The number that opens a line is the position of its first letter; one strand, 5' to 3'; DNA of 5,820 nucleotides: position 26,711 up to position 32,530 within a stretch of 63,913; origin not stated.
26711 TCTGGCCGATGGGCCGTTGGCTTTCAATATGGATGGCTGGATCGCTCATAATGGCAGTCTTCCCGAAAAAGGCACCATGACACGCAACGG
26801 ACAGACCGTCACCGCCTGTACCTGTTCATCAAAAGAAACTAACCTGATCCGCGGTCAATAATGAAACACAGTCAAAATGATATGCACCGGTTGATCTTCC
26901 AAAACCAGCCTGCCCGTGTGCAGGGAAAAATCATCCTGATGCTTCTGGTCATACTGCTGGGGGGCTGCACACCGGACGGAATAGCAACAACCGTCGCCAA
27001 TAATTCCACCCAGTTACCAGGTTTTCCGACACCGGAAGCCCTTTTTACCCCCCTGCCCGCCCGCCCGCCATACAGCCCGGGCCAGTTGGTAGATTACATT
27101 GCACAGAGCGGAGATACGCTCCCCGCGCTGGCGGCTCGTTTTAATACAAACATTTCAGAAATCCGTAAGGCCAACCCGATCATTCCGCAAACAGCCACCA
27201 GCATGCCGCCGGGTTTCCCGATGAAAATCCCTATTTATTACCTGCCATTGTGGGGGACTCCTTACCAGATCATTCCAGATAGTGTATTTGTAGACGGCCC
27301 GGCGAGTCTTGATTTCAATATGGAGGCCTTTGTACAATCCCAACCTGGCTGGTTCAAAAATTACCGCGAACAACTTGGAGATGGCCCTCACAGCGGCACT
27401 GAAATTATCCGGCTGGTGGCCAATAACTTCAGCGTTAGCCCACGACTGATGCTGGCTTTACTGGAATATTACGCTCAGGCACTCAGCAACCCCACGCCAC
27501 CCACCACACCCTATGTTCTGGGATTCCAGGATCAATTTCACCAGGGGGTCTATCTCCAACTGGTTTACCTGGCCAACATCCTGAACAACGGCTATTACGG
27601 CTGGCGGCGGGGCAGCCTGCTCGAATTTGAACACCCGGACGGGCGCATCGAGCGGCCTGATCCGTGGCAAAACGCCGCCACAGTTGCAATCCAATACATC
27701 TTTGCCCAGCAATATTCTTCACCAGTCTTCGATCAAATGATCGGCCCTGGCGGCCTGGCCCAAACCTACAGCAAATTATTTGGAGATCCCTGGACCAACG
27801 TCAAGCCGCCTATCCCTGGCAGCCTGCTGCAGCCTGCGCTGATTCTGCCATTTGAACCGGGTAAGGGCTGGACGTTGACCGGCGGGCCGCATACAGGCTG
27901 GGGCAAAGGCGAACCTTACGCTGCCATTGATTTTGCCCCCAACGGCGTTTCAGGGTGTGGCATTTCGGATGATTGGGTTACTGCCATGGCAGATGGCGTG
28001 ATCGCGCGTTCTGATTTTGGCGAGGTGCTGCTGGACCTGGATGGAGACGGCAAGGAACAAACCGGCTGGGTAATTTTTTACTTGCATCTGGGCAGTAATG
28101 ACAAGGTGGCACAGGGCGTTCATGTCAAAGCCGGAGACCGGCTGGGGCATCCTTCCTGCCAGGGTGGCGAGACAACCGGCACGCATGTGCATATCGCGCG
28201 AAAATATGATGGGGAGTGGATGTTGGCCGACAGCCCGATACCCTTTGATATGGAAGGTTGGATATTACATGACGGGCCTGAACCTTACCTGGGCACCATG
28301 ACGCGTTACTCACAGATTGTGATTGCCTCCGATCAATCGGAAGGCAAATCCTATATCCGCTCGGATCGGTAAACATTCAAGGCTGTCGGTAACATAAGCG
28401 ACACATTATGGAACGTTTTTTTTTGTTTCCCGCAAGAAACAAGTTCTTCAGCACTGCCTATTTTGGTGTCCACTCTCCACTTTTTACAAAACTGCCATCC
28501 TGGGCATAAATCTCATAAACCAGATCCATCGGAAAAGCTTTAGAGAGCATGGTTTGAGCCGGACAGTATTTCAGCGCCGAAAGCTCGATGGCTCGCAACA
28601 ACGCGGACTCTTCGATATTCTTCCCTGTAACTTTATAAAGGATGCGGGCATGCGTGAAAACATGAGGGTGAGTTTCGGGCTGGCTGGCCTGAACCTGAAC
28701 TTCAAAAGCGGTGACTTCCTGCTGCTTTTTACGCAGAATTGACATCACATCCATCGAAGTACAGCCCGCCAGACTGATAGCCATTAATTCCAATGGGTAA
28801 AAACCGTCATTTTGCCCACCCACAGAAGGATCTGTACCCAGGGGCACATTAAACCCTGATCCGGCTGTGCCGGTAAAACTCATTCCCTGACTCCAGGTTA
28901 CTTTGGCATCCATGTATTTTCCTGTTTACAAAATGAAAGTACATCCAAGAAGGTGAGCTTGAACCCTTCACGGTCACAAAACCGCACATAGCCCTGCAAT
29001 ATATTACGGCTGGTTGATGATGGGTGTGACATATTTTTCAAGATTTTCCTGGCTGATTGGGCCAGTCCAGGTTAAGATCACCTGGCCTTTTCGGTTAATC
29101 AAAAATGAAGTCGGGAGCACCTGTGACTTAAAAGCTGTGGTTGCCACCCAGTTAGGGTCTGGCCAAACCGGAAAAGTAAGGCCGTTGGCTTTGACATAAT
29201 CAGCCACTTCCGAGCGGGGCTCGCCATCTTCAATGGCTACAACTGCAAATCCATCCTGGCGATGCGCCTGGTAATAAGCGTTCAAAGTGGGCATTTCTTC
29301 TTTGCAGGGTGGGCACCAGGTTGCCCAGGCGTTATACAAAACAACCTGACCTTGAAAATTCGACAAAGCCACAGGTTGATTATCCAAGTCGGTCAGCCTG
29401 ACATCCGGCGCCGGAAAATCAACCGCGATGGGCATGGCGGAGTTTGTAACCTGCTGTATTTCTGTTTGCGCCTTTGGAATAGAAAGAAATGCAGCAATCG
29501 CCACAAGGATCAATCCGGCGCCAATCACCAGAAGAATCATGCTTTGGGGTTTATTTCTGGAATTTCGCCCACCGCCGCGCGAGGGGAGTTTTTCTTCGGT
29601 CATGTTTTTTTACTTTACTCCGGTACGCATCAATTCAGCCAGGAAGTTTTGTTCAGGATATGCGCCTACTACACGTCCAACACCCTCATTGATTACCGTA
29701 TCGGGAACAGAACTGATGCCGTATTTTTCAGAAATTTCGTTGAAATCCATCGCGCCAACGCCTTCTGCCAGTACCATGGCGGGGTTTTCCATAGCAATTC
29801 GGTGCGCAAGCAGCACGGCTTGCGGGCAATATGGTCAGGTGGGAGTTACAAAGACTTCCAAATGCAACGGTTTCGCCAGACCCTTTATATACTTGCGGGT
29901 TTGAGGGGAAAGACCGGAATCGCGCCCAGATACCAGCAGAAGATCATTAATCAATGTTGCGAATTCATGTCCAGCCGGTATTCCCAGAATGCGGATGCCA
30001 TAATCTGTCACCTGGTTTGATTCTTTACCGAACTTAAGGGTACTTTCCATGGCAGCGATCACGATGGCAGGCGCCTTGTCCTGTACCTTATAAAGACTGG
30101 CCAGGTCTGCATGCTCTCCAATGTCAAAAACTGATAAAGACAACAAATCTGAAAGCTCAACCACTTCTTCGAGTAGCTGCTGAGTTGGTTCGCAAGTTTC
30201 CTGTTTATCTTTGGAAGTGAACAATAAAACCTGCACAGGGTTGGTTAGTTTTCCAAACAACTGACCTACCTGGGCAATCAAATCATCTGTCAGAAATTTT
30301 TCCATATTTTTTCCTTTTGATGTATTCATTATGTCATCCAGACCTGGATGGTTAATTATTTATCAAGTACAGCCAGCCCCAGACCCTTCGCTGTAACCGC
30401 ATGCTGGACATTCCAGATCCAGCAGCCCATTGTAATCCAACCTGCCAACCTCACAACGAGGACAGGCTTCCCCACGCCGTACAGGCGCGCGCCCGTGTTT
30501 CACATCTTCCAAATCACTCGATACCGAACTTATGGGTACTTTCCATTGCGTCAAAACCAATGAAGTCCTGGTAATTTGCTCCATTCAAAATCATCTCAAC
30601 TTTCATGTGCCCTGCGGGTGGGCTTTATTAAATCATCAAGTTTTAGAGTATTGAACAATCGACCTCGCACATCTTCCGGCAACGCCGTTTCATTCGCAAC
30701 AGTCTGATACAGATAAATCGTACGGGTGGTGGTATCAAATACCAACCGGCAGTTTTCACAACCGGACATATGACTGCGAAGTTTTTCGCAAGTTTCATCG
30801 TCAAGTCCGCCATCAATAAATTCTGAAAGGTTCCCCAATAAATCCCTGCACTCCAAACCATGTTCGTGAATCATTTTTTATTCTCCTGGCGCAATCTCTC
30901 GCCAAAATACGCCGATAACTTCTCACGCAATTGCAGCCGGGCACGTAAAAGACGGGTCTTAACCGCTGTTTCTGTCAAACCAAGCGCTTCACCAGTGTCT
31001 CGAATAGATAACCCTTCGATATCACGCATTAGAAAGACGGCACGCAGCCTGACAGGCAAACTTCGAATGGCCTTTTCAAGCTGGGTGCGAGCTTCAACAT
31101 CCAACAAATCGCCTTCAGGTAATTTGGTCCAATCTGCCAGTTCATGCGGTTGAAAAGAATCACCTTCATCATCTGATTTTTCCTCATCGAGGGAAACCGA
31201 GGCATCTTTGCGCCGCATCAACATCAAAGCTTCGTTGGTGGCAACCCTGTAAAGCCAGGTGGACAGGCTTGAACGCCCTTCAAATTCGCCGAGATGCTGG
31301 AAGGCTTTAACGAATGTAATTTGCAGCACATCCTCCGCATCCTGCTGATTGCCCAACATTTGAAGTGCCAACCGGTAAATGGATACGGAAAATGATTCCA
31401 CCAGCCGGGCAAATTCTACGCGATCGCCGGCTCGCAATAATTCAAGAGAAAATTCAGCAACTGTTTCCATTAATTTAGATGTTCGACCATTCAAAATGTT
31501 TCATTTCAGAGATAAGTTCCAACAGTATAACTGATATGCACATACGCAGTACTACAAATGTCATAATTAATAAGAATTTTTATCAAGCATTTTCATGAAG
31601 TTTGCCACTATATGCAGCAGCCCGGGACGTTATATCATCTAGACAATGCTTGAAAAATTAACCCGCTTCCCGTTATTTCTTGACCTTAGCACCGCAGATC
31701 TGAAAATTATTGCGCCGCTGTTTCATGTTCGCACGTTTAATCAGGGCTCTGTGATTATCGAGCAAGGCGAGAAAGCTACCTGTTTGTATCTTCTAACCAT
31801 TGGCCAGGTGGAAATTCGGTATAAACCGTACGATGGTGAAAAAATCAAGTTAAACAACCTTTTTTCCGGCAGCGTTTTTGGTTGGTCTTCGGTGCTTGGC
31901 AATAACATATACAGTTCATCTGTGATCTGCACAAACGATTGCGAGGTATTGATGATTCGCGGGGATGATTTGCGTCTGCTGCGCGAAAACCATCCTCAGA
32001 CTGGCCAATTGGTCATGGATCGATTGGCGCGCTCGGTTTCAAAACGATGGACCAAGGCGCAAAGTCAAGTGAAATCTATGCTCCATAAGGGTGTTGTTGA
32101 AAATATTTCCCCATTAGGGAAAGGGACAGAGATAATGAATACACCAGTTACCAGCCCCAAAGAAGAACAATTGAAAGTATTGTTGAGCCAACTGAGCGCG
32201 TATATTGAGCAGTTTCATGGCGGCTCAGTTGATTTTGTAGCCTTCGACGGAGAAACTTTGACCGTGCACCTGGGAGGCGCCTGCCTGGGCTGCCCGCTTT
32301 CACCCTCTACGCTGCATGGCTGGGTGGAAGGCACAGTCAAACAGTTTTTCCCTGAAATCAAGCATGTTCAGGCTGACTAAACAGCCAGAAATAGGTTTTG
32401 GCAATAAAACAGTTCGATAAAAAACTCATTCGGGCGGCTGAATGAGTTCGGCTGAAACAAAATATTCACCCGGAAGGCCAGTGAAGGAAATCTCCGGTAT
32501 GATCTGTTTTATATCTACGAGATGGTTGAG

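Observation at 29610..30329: In-frame TGA replaces the first Cys of a CPYC motif: candidate selenocysteine thioredoxin-fold protein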

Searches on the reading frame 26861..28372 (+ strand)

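Call 6: search_protein_families(library=pfam, proteins=[window:26861-28372:+], max_evalue=0.01)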
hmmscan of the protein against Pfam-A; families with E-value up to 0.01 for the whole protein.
window:26861-28372:+ (503 aa): 2 families
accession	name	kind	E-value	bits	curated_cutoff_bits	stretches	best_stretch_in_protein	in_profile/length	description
PF01551.29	Peptidase_M23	-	5.6e-06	26.9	28.7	1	372-451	15-91/96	Peptidase family M23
PF01476.26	LysM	-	2.5e-05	24.6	20.9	1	79-107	1-29/43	LysM domain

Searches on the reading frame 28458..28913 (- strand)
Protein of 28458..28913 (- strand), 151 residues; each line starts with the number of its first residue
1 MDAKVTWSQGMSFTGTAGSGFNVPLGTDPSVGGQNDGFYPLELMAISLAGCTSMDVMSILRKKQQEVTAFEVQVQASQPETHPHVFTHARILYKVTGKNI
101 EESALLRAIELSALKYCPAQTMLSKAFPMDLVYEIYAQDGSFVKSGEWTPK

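Call 6: search_protein_families(library=pfam, proteins=[window:28458-28913:-], max_evalue=0.01)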
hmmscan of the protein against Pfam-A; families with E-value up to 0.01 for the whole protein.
window:28458-28913:- (151 aa): 1 family
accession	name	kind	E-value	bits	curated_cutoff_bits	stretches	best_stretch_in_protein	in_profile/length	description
PF02566.24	OsmC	-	3.1e-15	56.8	27.5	1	33-130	1-98/100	OsmC-like protein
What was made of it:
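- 28458..28913 (-): OsmC-family (hydroperoxide reductase-type) gene at the end of the cluster. Pfam OsmC (call 6).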

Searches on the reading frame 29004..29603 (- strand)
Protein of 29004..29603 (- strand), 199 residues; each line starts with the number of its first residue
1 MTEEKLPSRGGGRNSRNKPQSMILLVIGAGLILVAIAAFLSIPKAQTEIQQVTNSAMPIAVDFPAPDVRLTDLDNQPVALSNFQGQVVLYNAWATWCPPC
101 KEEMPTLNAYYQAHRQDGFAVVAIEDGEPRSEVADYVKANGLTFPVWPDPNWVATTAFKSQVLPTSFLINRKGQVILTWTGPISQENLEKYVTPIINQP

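Call 6: search_protein_families(library=pfam, proteins=[window:29004-29603:-], max_evalue=0.01)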
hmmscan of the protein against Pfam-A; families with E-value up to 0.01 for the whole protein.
window:29004-29603:- (199 aa): 7 families
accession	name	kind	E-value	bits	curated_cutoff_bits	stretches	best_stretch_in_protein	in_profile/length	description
PF00578.27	AhpC-TSA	-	2.3e-22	79.7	26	1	64-175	4-121/124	AhpC/TSA family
PF08534.16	Redoxin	-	4.6e-22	78.9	26.6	1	64-186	5-139/148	Redoxin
PF13905.12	Thioredoxin_8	-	2.7e-12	47.3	27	1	85-175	1-94/94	Thioredoxin-like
PF00085.26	Thioredoxin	-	1.2e-05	25.6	23.5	1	85-125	18-57/103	Thioredoxin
PF13098.12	Thioredoxin_2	-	0.0014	19.4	27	1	85-191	5-103/104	Thioredoxin-like domain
PF13911.12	AhpC-TSA_2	-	0.0018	19.1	27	1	107-151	2-45/114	AhpC/TSA antioxidant enzyme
PF00255.25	GSHPx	-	0.0027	17.7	27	1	70-123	6-58/108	Glutathione peroxidase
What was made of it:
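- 29004..29603 (-): Downstream neighbour: a membrane-anchored TlpA/redoxin-like thiol-disulfide oxidoreductase with a WCPPC motif. It is part of the conserved cluster. Pfam AhpC-TSA/Redoxin (call 6).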

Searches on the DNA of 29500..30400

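Call 36: search_rna_families(source=window, start=29500, end=30400, threshold=evalue, max_evalue=10)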
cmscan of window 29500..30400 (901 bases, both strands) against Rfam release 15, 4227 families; matches with E-value up to 10: 4.
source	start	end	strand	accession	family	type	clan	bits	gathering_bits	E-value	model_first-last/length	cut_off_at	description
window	29725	29746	+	RF01332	CRISPR-DR19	Gene; CRISPR;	-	18.8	40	2.3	1-37/37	no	CRISPR RNA direct repeat element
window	30261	30358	+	RF01775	RsaOG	Gene; sRNA;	-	16.9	50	8.3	1-147/147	no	RNA S.aureus Orsay G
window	29996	30069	-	RF00498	EAV_LTH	Cis-reg; leader;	-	14.7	70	3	1-45/45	no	Equine arteritis virus leader TRS hairpin (LTH)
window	30312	30358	-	RF01933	bxd_5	Gene; lncRNA;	-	13.6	50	1.7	1-57/57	no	Bithoraxoid conserved region 5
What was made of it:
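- Closest known: Escherichia coli fdhF-type bacterial SECIS. Different: No Rfam SECIS model matches (call 36).
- No Rfam SECIS family matches (call 36).
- Tried and rejected: Rfam at permissive E-values: no SECIS family, only chance-level hits (call 36).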

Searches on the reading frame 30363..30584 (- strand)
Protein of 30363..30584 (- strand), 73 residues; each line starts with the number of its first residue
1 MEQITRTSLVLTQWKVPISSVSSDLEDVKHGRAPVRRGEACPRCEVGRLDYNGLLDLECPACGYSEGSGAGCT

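Call 6: search_protein_families(library=pfam, proteins=[window:30363-30584:-], max_evalue=0.01)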
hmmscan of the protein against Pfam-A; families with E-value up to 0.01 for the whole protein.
window:30363-30584:- (73 aa): 1 family
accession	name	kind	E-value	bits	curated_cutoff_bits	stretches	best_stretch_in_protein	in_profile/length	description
PF22191.2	IBR_1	-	0.0091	16.3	27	0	38-65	3-30/47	IBR domain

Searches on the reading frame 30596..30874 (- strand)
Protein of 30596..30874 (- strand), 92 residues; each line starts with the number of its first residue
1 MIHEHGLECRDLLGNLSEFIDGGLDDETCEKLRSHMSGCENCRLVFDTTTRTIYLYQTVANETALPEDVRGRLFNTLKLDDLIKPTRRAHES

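Call 6: search_protein_families(library=pfam, proteins=[window:30596-30874:-], max_evalue=0.01)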
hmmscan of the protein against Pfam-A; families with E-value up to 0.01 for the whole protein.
window:30596-30874:- (92 aa): 1 family
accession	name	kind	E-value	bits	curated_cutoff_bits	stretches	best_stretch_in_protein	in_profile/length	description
PF13490.11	zf-HC2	-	2.4e-10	40.7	22.2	1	9-43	1-35/35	Putative zinc-finger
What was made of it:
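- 30596..30874 (-): zf-HC2 (ZAS-type) anti-sigma factor. Pfam PF13490 (call 6).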

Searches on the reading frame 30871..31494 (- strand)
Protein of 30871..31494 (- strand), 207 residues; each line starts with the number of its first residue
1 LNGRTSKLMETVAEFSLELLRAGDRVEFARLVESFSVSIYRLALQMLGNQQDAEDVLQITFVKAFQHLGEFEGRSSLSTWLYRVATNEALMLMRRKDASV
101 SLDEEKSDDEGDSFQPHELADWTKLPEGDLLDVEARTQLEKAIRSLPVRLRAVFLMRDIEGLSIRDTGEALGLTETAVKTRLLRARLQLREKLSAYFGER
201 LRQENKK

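Call 6: search_protein_families(library=pfam, proteins=[window:30871-31494:-], max_evalue=0.01)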
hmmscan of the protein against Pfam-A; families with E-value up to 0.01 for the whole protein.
window:30871-31494:- (207 aa): 4 families
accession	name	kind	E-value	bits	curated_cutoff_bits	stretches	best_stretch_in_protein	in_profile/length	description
PF04542.20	Sigma70_r2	-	3.8e-18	65.5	24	1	31-97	1-69/71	Sigma-70 region 2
PF08281.18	Sigma70_r4_2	-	5.3e-16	58.5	25.7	1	137-189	2-54/54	Sigma-70, region 4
PF04545.22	Sigma70_r4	-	5.5e-08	32.6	24.1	1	142-191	1-50/50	Sigma-70, region 4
PF07638.17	Sigma70_ECF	-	0.0016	18.8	21.1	1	17-193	8-183/185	ECF sigma factor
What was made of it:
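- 30871..31494 (-): ECF sigma factor at the head of the cluster. Pfam Sigma70_r2/r4_2 (call 6).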

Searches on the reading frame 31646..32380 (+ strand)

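Call 6: search_protein_families(library=pfam, proteins=[window:31646-32380:+], max_evalue=0.01)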
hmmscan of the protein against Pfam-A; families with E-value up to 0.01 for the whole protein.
window:31646-32380:+ (244 aa): 2 families
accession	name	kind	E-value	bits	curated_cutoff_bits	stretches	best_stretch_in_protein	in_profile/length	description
PF00027.35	cNMP_binding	-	1.7e-17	63.6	27.5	1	29-115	2-88/89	Cyclic nucleotide-binding domain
PF01106.22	NifU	-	4.7e-15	55.9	27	1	185-242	11-67/67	NifU-like domain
